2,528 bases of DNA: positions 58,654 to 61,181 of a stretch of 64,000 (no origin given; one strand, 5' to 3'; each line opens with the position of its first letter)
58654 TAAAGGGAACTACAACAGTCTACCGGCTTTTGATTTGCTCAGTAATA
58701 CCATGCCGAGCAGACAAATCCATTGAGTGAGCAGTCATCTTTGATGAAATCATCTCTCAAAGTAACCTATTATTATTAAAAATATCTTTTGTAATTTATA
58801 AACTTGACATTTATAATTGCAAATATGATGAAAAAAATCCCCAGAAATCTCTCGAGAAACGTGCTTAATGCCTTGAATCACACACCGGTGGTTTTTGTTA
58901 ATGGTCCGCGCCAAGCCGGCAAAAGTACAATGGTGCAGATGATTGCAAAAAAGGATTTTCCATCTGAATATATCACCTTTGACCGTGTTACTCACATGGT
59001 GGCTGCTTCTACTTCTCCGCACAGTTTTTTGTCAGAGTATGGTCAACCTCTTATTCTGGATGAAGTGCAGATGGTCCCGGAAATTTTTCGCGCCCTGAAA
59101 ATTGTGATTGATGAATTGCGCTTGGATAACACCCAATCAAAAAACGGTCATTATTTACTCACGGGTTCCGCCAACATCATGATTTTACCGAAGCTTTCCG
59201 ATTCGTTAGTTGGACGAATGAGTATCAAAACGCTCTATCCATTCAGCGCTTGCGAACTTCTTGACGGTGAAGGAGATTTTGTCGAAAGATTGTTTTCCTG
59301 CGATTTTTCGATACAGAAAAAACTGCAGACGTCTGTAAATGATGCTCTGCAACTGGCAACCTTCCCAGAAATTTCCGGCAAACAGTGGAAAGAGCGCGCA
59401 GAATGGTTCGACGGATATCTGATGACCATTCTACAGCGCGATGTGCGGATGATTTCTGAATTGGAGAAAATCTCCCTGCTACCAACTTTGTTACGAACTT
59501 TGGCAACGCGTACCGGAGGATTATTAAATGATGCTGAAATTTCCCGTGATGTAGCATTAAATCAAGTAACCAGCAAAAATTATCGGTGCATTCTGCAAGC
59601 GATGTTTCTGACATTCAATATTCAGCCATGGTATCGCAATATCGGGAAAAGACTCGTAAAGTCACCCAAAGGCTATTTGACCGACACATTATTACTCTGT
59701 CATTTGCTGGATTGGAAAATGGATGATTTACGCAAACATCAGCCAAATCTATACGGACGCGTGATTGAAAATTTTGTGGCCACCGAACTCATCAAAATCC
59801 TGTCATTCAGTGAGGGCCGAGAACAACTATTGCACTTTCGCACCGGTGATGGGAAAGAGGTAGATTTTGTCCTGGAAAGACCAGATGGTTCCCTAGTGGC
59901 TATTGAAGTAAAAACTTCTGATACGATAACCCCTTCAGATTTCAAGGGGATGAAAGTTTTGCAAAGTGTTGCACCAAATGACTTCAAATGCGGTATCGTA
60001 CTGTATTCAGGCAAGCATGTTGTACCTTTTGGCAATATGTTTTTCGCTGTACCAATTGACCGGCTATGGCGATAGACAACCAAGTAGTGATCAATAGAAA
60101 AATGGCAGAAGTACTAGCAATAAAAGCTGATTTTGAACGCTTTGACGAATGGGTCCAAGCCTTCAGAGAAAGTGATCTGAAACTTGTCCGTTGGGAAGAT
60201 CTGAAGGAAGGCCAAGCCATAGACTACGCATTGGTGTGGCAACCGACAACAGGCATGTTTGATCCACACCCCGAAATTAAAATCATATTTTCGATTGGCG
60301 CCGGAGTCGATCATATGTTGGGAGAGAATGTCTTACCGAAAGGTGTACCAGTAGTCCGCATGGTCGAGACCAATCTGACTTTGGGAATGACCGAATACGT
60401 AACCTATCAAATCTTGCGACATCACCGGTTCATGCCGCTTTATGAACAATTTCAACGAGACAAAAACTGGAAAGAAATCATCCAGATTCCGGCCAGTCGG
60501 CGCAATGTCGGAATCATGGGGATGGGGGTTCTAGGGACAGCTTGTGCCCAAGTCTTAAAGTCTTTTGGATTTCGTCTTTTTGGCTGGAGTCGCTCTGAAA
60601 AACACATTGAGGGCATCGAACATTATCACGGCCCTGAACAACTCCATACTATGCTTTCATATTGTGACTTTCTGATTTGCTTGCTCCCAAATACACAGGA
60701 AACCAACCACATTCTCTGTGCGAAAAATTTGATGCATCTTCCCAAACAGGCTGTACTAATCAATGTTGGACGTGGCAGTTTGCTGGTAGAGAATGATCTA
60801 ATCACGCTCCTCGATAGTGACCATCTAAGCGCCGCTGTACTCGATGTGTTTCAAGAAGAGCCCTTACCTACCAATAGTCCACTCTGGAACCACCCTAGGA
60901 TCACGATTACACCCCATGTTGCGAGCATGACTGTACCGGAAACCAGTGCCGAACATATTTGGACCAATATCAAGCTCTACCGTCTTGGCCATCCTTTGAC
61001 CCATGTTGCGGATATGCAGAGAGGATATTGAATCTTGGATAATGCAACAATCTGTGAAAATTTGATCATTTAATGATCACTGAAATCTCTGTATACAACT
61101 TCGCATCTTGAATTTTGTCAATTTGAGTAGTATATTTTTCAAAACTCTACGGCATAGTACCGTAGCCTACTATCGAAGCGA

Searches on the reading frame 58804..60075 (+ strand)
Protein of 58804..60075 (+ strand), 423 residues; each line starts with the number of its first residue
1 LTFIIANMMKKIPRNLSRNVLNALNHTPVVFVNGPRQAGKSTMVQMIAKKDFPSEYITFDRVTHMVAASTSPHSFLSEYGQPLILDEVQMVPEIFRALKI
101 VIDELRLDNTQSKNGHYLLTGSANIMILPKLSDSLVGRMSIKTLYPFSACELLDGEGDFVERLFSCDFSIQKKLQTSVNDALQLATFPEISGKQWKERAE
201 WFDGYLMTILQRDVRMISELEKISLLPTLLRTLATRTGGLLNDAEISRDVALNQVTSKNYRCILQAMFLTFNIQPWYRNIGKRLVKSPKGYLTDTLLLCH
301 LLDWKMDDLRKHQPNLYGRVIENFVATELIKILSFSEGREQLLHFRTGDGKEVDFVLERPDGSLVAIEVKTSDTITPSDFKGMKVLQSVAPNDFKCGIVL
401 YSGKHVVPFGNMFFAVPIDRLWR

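Call 38: search_protein_families(library=pfam, proteins=[window:58804-60075:+], max_evalue=0.000001)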
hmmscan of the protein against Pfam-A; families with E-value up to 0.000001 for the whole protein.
window:58804-60075:+ (423 aa): 2 families
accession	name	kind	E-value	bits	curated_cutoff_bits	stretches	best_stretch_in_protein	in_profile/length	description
PF13635.12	DUF4143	-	7.1e-42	143.3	28.1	1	211-372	1-160/160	Domain of unknown function (DUF4143)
PF13173.12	AAA_14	-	1.7e-24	86.7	27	1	28-153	3-129/129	AAA domain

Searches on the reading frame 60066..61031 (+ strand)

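Call 38: search_protein_families(library=pfam, proteins=[window:60066-61031:+], max_evalue=0.000001)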
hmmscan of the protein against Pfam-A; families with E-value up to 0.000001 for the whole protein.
window:60066-61031:+ (321 aa): 1 family
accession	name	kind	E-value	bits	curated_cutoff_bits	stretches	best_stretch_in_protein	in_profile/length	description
PF02826.25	2-Hacid_dh_C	-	1.5e-48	165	25.1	1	115-286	3-178/178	D-isomer specific 2-hydroxyacid dehydrogenase, NAD binding domain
